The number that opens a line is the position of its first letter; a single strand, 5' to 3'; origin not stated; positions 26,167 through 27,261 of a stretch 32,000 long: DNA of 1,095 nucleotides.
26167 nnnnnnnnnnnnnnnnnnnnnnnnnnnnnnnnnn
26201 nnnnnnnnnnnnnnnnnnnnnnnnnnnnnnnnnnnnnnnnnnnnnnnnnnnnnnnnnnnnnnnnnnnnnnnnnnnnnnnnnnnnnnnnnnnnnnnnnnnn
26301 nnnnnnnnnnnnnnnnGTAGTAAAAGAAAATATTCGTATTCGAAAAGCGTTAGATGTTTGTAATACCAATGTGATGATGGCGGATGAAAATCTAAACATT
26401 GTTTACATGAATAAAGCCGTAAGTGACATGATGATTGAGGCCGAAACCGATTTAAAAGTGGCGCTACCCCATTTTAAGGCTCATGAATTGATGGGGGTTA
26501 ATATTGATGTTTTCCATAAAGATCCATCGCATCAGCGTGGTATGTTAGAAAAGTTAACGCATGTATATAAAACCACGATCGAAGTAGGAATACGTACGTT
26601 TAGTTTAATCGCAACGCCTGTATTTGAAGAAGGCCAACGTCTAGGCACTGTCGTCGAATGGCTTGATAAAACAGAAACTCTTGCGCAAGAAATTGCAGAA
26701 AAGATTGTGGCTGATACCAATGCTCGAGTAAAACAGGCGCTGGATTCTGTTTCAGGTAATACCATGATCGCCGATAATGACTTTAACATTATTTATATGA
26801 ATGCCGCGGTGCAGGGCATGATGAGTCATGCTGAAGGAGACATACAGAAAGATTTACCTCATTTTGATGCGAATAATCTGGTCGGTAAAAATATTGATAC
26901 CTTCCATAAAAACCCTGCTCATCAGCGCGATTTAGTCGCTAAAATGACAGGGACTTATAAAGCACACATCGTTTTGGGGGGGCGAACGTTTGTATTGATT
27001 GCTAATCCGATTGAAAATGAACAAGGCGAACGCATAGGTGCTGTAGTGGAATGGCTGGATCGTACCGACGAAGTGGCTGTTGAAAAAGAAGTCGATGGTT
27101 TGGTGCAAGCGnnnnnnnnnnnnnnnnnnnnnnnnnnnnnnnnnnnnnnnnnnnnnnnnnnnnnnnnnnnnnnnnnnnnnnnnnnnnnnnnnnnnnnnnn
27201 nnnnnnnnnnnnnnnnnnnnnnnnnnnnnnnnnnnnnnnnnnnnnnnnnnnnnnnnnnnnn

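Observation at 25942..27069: Receptor with three tandem PAS domains that all keep the Aer2 heme-pocket spacing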

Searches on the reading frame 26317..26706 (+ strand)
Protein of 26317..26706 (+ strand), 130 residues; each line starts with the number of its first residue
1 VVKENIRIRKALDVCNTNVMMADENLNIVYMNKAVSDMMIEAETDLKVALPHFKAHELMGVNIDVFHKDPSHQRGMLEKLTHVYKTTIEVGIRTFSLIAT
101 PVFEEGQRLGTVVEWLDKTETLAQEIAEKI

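Call 7: search_solved_structures(query=window:26317-26706:+, max_evalue=0.01, show_alignments=4)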
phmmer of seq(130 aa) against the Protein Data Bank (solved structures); distinct sequences matched with E-value up to 0.01: 3.
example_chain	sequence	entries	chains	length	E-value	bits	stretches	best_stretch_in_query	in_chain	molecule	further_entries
3vol_A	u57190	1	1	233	3.1e-35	124.3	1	6-122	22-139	Aerotaxis transducer Aer2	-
4hi4_A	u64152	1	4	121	1.3e-34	122.3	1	6-120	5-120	Aerotaxis transducer Aer2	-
6ceq_A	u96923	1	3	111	1.5e-16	64.1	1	13-117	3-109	Methyl-accepting chemotaxis protein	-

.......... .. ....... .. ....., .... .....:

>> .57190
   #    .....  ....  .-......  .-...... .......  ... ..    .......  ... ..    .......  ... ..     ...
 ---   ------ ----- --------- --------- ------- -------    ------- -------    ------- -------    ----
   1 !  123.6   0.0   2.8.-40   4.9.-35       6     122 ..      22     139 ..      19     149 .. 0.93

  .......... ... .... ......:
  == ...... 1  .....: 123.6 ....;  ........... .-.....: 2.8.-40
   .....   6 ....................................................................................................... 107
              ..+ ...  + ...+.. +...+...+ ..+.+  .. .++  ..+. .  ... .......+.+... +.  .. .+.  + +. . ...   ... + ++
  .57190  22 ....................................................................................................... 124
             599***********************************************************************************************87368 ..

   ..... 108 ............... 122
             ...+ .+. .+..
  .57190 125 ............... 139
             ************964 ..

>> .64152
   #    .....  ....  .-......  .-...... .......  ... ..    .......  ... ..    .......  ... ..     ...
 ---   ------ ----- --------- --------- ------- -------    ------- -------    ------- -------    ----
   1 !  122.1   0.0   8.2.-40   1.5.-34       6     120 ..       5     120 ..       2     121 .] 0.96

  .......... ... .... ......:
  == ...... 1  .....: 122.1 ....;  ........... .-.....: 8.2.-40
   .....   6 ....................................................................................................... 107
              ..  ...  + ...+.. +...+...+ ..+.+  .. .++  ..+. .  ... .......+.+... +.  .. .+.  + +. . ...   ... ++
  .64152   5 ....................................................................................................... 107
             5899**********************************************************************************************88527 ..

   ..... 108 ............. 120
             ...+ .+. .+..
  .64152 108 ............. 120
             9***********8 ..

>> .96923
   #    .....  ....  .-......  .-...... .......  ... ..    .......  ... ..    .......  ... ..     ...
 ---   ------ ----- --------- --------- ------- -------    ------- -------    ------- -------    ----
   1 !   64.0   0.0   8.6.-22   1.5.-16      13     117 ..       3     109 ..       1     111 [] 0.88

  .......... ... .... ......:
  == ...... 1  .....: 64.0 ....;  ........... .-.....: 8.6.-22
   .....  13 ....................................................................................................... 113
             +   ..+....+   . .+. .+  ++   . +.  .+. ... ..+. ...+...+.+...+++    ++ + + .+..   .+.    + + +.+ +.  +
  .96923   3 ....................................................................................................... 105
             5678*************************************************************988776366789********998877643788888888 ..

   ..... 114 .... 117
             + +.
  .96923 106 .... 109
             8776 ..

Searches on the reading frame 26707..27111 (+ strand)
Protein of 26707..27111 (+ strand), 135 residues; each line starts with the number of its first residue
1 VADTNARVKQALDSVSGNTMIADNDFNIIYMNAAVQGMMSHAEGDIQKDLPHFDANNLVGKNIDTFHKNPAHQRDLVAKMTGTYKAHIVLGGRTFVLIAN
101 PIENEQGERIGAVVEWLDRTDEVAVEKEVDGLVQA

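Call 8: search_solved_structures(query=window:26707-27111:+, max_evalue=0.01, show_alignments=4)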
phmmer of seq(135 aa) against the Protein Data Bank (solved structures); distinct sequences matched with E-value up to 0.01: 3.
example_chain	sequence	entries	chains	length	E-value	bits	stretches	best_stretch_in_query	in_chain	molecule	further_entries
3vol_A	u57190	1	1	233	9.1e-46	158.6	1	6-135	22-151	Aerotaxis transducer Aer2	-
4hi4_A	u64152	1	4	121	1.9e-41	144.7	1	6-122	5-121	Aerotaxis transducer Aer2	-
6ceq_A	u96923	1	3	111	5.1e-17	65.7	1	12-119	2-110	Methyl-accepting chemotaxis protein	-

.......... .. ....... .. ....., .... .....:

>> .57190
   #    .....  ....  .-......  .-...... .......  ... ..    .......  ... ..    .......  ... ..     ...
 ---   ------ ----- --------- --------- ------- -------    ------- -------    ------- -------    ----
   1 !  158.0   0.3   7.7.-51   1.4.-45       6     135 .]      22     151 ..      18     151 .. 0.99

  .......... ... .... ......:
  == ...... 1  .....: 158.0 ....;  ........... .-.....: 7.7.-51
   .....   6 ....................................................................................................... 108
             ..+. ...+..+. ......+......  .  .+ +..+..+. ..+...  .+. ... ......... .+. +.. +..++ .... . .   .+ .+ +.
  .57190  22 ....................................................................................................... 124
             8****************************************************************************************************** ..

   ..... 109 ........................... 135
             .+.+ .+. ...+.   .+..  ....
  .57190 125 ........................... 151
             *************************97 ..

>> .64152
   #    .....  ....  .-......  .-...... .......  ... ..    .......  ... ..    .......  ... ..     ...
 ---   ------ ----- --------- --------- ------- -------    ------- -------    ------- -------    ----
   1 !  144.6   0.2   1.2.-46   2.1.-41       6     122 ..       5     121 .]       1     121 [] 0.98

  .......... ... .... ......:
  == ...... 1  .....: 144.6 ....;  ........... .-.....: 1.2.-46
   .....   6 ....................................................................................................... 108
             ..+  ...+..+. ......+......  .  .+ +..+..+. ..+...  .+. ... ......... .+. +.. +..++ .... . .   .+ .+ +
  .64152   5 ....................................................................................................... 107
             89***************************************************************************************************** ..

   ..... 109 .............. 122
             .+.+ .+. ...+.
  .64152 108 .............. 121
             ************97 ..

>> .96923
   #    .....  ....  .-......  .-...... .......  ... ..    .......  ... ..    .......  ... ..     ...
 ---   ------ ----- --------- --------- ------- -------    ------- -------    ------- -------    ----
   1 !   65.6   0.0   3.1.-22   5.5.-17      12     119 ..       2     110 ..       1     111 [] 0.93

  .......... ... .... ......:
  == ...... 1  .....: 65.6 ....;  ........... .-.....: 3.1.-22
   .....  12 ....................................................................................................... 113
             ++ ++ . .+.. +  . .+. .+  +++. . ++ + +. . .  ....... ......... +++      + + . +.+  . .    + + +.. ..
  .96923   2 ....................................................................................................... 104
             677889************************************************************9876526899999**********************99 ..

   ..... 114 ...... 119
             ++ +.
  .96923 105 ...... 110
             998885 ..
